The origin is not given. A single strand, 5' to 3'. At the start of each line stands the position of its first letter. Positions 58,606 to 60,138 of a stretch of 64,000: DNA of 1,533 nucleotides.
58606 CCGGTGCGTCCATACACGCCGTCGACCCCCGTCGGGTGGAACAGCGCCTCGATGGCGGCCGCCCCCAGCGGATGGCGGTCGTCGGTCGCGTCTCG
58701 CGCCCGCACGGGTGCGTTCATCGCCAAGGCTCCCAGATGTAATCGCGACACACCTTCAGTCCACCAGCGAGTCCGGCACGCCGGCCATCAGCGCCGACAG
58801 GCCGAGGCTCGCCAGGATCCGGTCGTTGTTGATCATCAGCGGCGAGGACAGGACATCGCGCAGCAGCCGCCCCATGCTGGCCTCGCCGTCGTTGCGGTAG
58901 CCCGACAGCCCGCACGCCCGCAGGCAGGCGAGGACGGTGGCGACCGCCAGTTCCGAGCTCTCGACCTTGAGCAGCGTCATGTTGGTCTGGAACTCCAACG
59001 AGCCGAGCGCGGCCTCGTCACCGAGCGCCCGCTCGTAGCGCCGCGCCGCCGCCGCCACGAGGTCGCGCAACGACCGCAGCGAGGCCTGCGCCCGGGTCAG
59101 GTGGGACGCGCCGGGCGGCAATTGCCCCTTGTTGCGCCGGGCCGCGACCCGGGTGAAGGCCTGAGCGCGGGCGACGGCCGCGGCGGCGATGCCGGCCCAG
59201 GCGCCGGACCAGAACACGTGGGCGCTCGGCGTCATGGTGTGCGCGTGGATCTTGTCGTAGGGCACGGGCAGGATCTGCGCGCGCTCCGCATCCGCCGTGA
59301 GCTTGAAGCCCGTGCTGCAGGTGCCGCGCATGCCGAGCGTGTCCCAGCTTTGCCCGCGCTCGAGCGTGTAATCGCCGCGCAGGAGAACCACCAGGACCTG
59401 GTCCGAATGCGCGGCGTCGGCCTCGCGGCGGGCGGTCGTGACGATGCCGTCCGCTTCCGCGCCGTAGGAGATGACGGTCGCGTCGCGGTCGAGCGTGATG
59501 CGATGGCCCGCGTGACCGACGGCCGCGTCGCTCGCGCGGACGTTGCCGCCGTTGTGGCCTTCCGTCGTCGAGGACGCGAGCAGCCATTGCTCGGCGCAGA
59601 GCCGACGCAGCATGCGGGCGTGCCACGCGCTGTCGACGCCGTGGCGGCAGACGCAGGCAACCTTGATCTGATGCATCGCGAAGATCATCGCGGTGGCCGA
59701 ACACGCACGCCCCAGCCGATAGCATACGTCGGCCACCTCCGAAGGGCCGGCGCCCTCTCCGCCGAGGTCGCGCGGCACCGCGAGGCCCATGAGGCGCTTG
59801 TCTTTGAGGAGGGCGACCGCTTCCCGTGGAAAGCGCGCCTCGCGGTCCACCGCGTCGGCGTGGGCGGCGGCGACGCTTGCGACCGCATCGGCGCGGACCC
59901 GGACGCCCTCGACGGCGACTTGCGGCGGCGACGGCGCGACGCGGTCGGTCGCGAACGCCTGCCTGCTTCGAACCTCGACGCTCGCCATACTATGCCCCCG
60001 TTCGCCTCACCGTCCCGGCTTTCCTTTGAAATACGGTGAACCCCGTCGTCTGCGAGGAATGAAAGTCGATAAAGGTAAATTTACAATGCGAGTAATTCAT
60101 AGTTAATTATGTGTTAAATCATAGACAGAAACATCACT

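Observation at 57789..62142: SerRS-like amino acid:[carrier protein] ligase cluster with an ACAD-like oxidase, a dedicated ACP and a propeller fusion; product unknown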

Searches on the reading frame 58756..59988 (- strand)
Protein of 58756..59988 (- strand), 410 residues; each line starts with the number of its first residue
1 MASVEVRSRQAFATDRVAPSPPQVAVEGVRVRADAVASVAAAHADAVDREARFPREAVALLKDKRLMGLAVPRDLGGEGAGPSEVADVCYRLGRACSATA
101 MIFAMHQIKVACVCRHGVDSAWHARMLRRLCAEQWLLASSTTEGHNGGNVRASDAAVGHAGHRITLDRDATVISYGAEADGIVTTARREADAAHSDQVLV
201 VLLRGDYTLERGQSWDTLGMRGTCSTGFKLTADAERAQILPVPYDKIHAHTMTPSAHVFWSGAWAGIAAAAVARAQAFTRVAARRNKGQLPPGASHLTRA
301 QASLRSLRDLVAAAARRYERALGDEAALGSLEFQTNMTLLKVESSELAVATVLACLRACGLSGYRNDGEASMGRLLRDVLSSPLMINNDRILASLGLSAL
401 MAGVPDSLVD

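Call 3: search_protein_families(library=pfam, proteins=[window:58756-59988:-], max_evalue=0.01)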
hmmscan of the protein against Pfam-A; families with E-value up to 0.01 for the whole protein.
window:58756-59988:- (410 aa): 2 families
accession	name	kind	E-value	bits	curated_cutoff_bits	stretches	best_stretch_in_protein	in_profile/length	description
PF02771.21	Acyl-CoA_dh_N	-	1.3e-11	45.3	22.9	1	35-132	14-111/113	Acyl-CoA dehydrogenase, N-terminal domain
PF02770.24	Acyl-CoA_dh_M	-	0.0046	17.5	33.3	1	141-226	4-90/97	Acyl-CoA dehydrogenase, middle domain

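Call 4: search_protein_families(library=ncbifam, proteins=[window:58756-59988:-], max_evalue=0.01)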
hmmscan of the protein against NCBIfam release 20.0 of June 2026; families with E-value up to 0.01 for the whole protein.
window:58756-59988:- (410 aa): 13 families
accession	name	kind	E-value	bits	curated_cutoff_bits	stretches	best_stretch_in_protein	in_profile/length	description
NF049984.1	Rv1679_FadE16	equivalog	3.9e-25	88.9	600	1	33-384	5-349/371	Rv1679 family acyl-CoA dehydrogenase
NF042972.1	AcrlCoAredClosAcrC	equivalog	7e-15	54.6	640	1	37-276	21-254/378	acryloyl-CoA reductase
NF042439.1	SulpropCoADesulf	equivalog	6.4e-13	48.2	600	1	33-379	4-349/379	3-sulfinopropanoyl-CoA desulfinase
TIGR04022.1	sulfur_SfnB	equivalog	1.6e-12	47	430.9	1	33-285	14-260/391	SfnB family sulfur acquisition oxidoreductase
NF045552.1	GlutCoADH_Des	equivalog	4.5e-11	42.6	470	1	39-379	23-358/387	glutaryl-CoA dehydrogenase Acd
NF045652.1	ProlPCPDhRedW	equivalog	3.7e-08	32.6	650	1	42-253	22-227/376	L-prolyl-[peptidyl-carrier protein] dehydrogenase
NF043006.1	CyhCrbnylCoADH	equivalog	6.2e-08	32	650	1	25-227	11-209/380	cyclohexane-1-carbonyl-CoA dehydrogenase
NF045920.1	HphnlacHdxOX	equivalog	3.4e-07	29.5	650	1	39-230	11-187/384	p-hydroxyphenylacetate 3-hydroxylase oxygenase component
NF043015.1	DibenthMonoxDszC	equivalog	5.7e-07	28.7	850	1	61-310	50-303/415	dibenzothiophene monooxygenase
NF045629.1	monooxsub_HsaA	equivalog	1.1e-06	27.7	450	1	41-226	12-182/383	3-hydroxy-9,10-secoandrosta-1,3,5(10)-triene-9,17-dione monooxygenase oxygenase subunit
NF053553.1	prodigi_MBC_PigA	equivalog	1.2e-06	27.9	500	1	50-194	34-180/381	prodigiosin MBC biosynthesis dehydrogenase PigA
NF002885.1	PRK03354.1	equivalog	5.6e-05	22.3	540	1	46-191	31-173/378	crotonobetainyl-CoA dehydrogenase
TIGR03207.1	cyc_hxne_CoA_dh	equivalog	0.00029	19.7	575.35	1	44-381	24-352/372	cyclohexanecarboxyl-CoA dehydrogenase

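Call 18: find_homologous_proteins(query=window:58756-59988:-, max_evalue=0.001)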
Query window:58756-59988:- (410 aa): 7947 proteins with E <= 0.001 among 8000 candidates; the best 120 are listed.
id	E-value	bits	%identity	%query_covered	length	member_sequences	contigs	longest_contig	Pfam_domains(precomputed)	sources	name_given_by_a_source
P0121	9.2e-262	885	100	100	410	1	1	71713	PF02771.22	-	-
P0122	1.0e-162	559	67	100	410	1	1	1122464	PF02771.22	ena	-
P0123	2.3e-162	558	67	94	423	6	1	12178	PF00441.30,PF02771.22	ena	-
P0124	1.9e-160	552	70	89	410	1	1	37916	PF00441.30,PF02771.22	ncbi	-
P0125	6.0e-160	550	70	89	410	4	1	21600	PF02771.22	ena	-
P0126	9.2e-160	550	66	100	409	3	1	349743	PF02771.22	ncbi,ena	-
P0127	1.5e-159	549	71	89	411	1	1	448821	PF02771.22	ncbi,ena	-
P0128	3.7e-159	548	66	100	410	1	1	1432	PF02771.22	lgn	-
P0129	9.0e-159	546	67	89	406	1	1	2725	PF00441.30,PF02771.22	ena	-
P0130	1.4e-158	546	66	89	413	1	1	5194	PF00441.30,PF02771.22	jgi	jgi:acyl-CoA dehydrogenase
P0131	1.5e-158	546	65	97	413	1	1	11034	PF00441.30,PF02771.22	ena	-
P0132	1.8e-158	545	67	93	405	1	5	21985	PF00441.30,PF02771.22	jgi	jgi:acyl-CoA dehydrogenase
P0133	4.7e-158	544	67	89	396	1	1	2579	PF00441.30,PF02771.22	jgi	-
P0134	6.4e-158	544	68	89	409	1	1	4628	PF00441.30,PF02771.22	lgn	-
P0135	8.7e-158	543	68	89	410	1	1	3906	PF00441.30,PF02771.22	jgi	-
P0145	1.1e-156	539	68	89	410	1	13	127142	PF00441.30,PF02771.22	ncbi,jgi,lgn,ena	jgi:acyl-CoA dehydrogenase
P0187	1.0e-154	533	67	93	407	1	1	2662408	PF02771.22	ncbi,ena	-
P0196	3.5e-154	531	64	100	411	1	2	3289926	PF00441.30,PF08028.17,PF02771.22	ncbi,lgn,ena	-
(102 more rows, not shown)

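Call 19: find_encoding_contigs(protein=P0122, flank=9000, max_places=2)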
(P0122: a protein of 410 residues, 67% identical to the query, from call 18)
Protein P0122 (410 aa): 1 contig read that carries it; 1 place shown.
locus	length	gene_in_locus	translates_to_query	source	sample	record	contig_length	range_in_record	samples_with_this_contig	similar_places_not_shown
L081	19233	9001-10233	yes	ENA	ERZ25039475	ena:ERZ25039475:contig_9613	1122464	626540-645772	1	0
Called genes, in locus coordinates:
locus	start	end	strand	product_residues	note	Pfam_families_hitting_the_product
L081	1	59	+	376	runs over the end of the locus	PF02668:TauD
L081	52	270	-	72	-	-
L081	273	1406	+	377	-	PF04422:FrhB_FdhB_N, PF04432:FrhB_FdhB_C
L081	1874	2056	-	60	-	-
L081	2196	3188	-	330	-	PF01073:3Beta_HSD, PF01370:Epimerase, PF02719:Polysacc_synt_2 (weak), PF04321:RmlD_sub_bind, PF05368:NmrA, PF13460:NAD_binding_10, PF16363:GDP_Man_Dehyd, PF07993:NAD_binding_4, +1 more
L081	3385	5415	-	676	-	PF01546:Peptidase_M20, PF07687:M20_dimer, PF09084:NMT1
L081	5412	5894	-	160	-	PF05656:DUF805 (weak)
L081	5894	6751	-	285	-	PF14805:THDPS_N_2, PF00132:Hexapep (weak), PF14602:Hexapep_2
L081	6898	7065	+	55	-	PF05685:Uma2 (faint)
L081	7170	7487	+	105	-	PF05685:Uma2 (weak)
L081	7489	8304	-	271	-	PF03808:Glyco_tran_WecG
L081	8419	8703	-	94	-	PF00550:PP-binding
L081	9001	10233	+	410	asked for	PF02771:Acyl-CoA_dh_N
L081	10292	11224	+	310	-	PF00587:tRNA-synt_2b (weak)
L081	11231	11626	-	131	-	PF20159:YidB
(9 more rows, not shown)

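Call 20: find_encoding_contigs(protein=P0196, flank=9000, max_places=2)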
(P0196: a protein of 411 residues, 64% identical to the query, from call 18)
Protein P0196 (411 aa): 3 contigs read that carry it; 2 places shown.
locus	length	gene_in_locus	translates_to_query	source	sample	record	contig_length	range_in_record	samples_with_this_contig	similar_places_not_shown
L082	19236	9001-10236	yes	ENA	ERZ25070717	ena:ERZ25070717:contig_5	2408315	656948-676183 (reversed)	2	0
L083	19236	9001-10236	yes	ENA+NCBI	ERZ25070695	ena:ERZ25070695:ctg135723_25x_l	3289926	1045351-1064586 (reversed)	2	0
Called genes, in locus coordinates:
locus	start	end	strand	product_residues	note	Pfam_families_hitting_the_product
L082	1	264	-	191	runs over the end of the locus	PF13302:Acetyltransf_3, PF00583:Acetyltransf_1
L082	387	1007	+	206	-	PF01613:Flavin_Reduct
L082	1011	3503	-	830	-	-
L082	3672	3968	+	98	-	PF03992:ABM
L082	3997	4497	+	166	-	PF01724:DUF29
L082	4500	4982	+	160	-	PF01724:DUF29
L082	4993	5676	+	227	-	PF02814:UreE_N, PF05194:UreE_C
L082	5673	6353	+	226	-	PF01730:UreF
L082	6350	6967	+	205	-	PF02492:cobW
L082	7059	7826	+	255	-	PF06445:GyrI-like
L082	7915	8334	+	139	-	PF00188:CAP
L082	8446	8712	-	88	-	PF00550:PP-binding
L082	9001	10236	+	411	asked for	PF02771:Acyl-CoA_dh_N, PF00441:Acyl-CoA_dh_1 (weak), PF08028:Acyl-CoA_dh_2 (weak)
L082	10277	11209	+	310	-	PF00587:tRNA-synt_2b (weak)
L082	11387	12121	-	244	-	PF00106:adh_short, PF01370:Epimerase (faint), PF08659:KR, PF13561:adh_short_C2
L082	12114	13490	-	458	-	PF00501:AMP-binding, PF13193:AMP-binding_C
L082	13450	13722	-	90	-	-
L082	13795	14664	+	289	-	-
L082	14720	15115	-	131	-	PF01850:PIN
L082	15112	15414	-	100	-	-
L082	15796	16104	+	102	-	-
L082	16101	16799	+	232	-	PF00117:GATase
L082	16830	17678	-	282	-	PF01063:Aminotran_4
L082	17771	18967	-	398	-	PF07690:MFS_1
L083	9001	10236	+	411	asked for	PF02771:Acyl-CoA_dh_N, PF00441:Acyl-CoA_dh_1 (weak), PF08028:Acyl-CoA_dh_2 (weak)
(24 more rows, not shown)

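Call 21: find_encoding_contigs(protein=P0145, flank=9000, max_places=2)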
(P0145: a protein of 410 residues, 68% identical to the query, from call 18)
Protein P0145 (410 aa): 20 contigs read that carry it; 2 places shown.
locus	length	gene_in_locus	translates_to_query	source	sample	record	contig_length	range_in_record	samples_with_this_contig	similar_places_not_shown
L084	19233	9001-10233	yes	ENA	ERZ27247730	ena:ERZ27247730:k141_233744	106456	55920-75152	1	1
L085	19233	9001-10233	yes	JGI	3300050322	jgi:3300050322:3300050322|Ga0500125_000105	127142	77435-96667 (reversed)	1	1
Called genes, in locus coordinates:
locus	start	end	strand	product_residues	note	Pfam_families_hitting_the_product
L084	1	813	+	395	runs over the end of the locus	PF13406:SLT_2, PF01471:PG_binding_1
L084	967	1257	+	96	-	-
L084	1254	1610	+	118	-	-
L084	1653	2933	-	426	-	PF02844:GARS_N, PF01071:GARS_A, PF02843:GARS_C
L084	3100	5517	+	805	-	-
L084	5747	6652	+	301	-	PF00561:Abhydrolase_1, PF12697:Abhydrolase_6, PF12146:Hydrolase_4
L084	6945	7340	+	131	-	PF01613:Flavin_Reduct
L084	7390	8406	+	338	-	PF02423:OCD_Mu_crystall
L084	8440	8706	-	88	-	PF00550:PP-binding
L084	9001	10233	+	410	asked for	PF02771:Acyl-CoA_dh_N, PF00441:Acyl-CoA_dh_1 (weak)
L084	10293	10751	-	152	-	-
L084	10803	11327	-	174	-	PF00583:Acetyltransf_1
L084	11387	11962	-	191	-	PF02600:DsbB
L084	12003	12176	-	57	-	-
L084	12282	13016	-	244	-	PF00106:adh_short, PF08659:KR, PF13561:adh_short_C2, PF23441:SDR (faint)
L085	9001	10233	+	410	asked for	PF02771:Acyl-CoA_dh_N, PF00441:Acyl-CoA_dh_1 (weak)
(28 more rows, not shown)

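Call 33: search_solved_structures(query=window:58756-59988:-, max_evalue=0.001, show_alignments=1)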
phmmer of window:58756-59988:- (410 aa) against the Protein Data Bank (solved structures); distinct sequences matched with E-value up to 0.001: 27.
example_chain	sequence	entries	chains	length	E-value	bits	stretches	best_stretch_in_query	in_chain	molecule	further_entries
7p98_A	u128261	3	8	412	2.8e-13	52.6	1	37-391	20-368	Short-chain acyl-CoA dehydrogenase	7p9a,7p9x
4o5m_A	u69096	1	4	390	6e-11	44.9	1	32-379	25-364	Isovaleryl-CoA dehydrogenase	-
9w60_A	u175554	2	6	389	6e-11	44.9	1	44-380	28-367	Butyryl CoA dehydrogenase apo protein | Butyryl CoA Dehydrogenase with FAD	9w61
4kto_A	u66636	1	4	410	1.2e-09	40.6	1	40-379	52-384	isovaleryl-CoA dehydrogenase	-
5lnx_A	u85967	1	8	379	4.5e-08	35.5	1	39-384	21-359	Acyl-CoA dehydrogenase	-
5ol2_C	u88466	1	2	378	5.1e-08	35.3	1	44-379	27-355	Acyl-CoA dehydrogenase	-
9jq4_A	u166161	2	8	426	1.4e-07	33.8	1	41-379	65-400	Isovaleryl-CoA dehydrogenase, mitochondrial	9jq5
1ivh_A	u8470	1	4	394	1.5e-07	33.8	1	41-229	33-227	ISOVALERYL-COA DEHYDROGENASE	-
8sgr_A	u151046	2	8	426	1.9e-07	33.4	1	41-229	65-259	Isovaleryl-CoA dehydrogenase, mitochondrial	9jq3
3pfd_A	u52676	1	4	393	5.9e-07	31.8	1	31-379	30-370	Acyl-CoA dehydrogenase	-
3mpi_A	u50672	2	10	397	2.5e-06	29.7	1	42-379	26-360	Glutaryl-CoA dehydrogenase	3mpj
8phf_A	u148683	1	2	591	2.7e-06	29.6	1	46-379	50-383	Complex I assembly factor ACAD9, mitochondrial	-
8phe_A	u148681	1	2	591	3.5e-06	29.2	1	46-379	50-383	Complex I assembly factor ACAD9, mitochondrial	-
6cxt_B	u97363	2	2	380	1.3e-05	27.3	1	49-222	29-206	Butyryl-CoA dehydrogenase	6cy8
5gj7_A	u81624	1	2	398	3.3e-05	26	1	27-340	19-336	Acyl-CoA dehydrogenase type 2 domain protein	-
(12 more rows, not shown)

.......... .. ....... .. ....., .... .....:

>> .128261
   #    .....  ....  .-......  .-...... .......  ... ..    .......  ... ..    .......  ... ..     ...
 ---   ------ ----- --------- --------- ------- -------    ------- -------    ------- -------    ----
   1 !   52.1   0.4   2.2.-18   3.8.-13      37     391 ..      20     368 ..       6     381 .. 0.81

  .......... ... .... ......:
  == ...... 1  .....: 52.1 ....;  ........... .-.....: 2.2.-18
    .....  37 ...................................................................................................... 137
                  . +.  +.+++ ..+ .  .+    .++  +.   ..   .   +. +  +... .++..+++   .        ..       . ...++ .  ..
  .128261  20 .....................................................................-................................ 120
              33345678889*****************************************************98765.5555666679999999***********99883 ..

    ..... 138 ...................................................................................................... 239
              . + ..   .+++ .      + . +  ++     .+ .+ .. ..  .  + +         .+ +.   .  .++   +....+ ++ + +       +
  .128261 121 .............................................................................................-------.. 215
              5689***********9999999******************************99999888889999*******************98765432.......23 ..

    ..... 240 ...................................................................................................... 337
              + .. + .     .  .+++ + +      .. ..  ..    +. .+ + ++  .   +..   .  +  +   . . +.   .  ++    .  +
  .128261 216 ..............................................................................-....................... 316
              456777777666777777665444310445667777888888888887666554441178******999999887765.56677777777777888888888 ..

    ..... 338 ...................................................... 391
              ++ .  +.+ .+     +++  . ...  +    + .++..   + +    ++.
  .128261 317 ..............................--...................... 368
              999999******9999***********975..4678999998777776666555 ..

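Call 34: search_protein_families(library=pfam, proteins=[L082:13450-13722:-, L082:13795-14664:+, L082:12114-13490:-, L082:11387-12121:-], max_evalue=0.01)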
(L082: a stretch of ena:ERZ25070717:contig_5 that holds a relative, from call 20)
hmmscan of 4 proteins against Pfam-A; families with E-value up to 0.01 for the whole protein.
L082:13450-13722:- (90 aa): 1 family
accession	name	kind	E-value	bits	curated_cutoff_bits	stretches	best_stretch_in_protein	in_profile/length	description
PF00550.31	PP-binding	-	0.00099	19.8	20.8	1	12-55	5-48/67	Phosphopantetheine attachment site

L082:13795-14664:+ (289 aa): 0 families

L082:12114-13490:- (458 aa): 2 families
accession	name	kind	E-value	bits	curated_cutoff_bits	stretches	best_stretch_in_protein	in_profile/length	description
PF00501.34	AMP-binding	-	4.6e-16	59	29.9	1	125-283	155-330/384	AMP-binding enzyme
PF13193.12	AMP-binding_C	-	4.9e-09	37.4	24.5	1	368-452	1-76/76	AMP-binding enzyme C-terminal domain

L082:11387-12121:- (244 aa): 5 families
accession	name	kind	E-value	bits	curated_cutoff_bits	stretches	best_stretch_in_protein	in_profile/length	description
PF13561.12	adh_short_C2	-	2e-51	175.3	27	1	11-242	6-235/236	Enoyl-(Acyl carrier protein) reductase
PF00106.31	adh_short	-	1.6e-49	168.5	26.6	1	3-195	2-192/195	short chain dehydrogenase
PF08659.16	KR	-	3.6e-13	50.3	22.6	1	4-168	3-165/180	KR domain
PF01370.27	Epimerase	-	1.3e-06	28.4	20.9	1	4-230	1-231/240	NAD dependent epimerase/dehydratase family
PF23441.1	SDR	-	4e-05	23.6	27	1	150-241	161-254/258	SDR-like rossmann domain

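Call 35: search_protein_families(library=ncbifam, proteins=[L082:13450-13722:-, L082:13795-14664:+, L082:12114-13490:-, L082:11387-12121:-], max_evalue=0.001)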
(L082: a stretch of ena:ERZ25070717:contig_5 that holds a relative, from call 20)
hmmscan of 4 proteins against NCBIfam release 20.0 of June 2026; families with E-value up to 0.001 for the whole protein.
L082:13450-13722:- (90 aa): 0 families

L082:13795-14664:+ (289 aa): 0 families

L082:12114-13490:- (458 aa): 78 families (the best 25 are shown)
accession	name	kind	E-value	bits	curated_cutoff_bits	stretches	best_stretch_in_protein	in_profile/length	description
TIGR01733.1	AA-adenyl-dom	subfamily_domain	7.9e-21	74.3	317.4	2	129-281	117-278/409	amino acid adenylation domain-containing protein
TIGR01923.1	menE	equivalog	1.5e-20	73.5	330.15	1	137-456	118-440/442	o-succinylbenzoate--CoA ligase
NF004814.0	PRK06164.1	equivalog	1.1e-18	67.1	677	2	300-449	371-514/540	acyl-CoA synthetase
NF006167.0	PRK08308.1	equivalog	5.6e-18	65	513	1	334-456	293-405/414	acyl-CoA synthetase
TIGR03098.1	ligase_PEP_1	hypoth_equivalog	8.3e-18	64.1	592.35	2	340-456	404-512/517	acyl-CoA ligase (AMP-forming), exosortase A system-associated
NF005858.0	PRK07787.1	subfamily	3.1e-17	62.2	575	2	307-455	323-465/471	acyl-CoA synthetase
NF005863.0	PRK07798.1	subfamily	1.5e-16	60.1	543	1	345-452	423-521/540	acyl-CoA synthetase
NF005877.1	PRK07824.1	equivalog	4.5e-16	58.9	345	1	132-456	42-356/362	o-succinylbenzoate--CoA ligase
NF004822.0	PRK06178.1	equivalog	5.1e-16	58.4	782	1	305-456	417-561/571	acyl-CoA synthetase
NF006539.0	PRK09029.1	equivalog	1.1e-15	57.4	494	1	48-394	51-394/458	o-succinylbenzoate--CoA ligase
NF004511.1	PRK05852.1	equivalog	1.1e-15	57.3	650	1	132-456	155-498/505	FadD7 family fatty acid--CoA ligase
NF052580.1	Str24CoAsynCasG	equivalog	2.1e-15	56.1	750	1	305-457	398-545/548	steroid-24-oyl-CoA synthetase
NF004837.0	PRK06187.1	subfamily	2.9e-15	55.5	476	1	303-456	369-516/531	long-chain-fatty-acid--CoA ligase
NF005797.0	PRK07638.1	equivalog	1.1e-14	53.8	518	1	301-457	328-474/487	acyl-CoA synthetase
NF002966.0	PRK03640.1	equivalog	2.9e-14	52.6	556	1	303-457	329-475/483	o-succinylbenzoate--CoA ligase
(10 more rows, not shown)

L082:11387-12121:- (244 aa): 233 families (the best 25 are shown)
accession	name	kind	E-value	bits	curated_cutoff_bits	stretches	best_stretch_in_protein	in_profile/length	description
TIGR01830.1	3oxo_ACP_reduc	equivalog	1.7e-59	201.4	297.75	1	4-241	1-237/239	3-oxoacyl-[acyl-carrier-protein] reductase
NF009466.0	PRK12826.1-2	subfamily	2.2e-59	200.9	222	1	2-243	4-245/248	3-oxoacyl-ACP reductase FabG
NF004197.0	PRK05653.1-1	equivalog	5.8e-55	186.6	332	1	3-241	9-245/249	3-oxoacyl-ACP reductase FabG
NF005559.1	PRK07231.1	subfamily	9.3e-52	176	215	1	2-243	5-248/249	glucose 1-dehydrogenase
NF004198.0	PRK05653.1-3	equivalog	1.7e-51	175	296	1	2-241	8-245/248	3-oxoacyl-ACP reductase FabG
NF004199.0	PRK05653.1-4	equivalog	5.9e-50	170.1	301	1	2-241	6-244/247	3-oxoacyl-ACP reductase FabG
NF009464.0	PRK12824.1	subfamily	1e-49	169.4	269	1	3-241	4-241/245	3-oxoacyl-ACP reductase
TIGR01829.1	AcAcCoA_reduct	subfamily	4.4e-49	167.3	302.1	1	4-242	3-240/242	acetoacetyl-CoA reductase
NF047420.2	EF_P_mod_YmfI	equivalog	1.4e-48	165.7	238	1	4-241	2-234/236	elongation factor P 5-aminopentanone reductase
NF004778.0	PRK06124.1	equivalog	2.4e-48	164.8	303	1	4-243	14-253/256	SDR family oxidoreductase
NF009468.0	PRK12826.1-4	equivalog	4.6e-46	157.6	318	1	2-242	8-247/256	SDR family oxidoreductase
NF053542.1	FlxB_rubin_SDR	equivalog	1.2e-45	156.1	340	1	4-241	3-238/239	flexirubin biosynthesis SDR family reductase FlxB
NF004200.0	PRK05653.1-5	equivalog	1.4e-45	155.7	273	1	2-241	3-240/242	3-oxoacyl-ACP reductase FabG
TIGR01963.1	PHB_DH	subfamily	4.8e-45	153.8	307.05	1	2-244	2-254/255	3-hydroxybutyrate dehydrogenase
NF040605.2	mycolic_FabG1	exception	6.1e-45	153.9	420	1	2-242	2-229/233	3-oxoacyl-ACP reductase FabG1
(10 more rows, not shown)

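Call 67: find_encoding_contigs(protein=P0187, flank=10000, max_places=1)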
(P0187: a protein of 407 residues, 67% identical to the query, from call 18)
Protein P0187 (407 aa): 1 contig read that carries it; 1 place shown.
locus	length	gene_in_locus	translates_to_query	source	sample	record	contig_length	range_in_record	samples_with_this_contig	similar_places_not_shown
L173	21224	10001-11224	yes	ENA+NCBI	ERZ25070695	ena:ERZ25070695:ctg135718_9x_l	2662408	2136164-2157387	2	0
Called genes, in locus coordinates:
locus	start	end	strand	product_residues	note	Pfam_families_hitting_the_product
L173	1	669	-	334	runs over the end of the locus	PF02653:BPD_transp_2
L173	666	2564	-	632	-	PF00005:ABC_tran, PF13304:AAA_21 (faint), PF00005:ABC_tran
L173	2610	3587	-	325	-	PF00532:Peripla_BP_1, PF13407:Peripla_BP_4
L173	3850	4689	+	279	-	PF21295:Bact_transglu_N_2, PF01841:Transglut_core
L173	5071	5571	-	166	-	PF05443:ROS_MUCR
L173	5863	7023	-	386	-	PF01546:Peptidase_M20, PF07687:M20_dimer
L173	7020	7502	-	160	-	PF05656:DUF805 (faint)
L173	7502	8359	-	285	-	PF14805:THDPS_N_2, PF00132:Hexapep (weak), PF14602:Hexapep_2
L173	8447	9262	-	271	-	PF03808:Glyco_tran_WecG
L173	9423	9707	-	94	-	PF00550:PP-binding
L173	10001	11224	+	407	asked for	PF02771:Acyl-CoA_dh_N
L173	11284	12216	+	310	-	PF00587:tRNA-synt_2b (weak)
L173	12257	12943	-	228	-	PF08843:AbiEii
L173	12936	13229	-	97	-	-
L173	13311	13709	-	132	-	PF20159:YidB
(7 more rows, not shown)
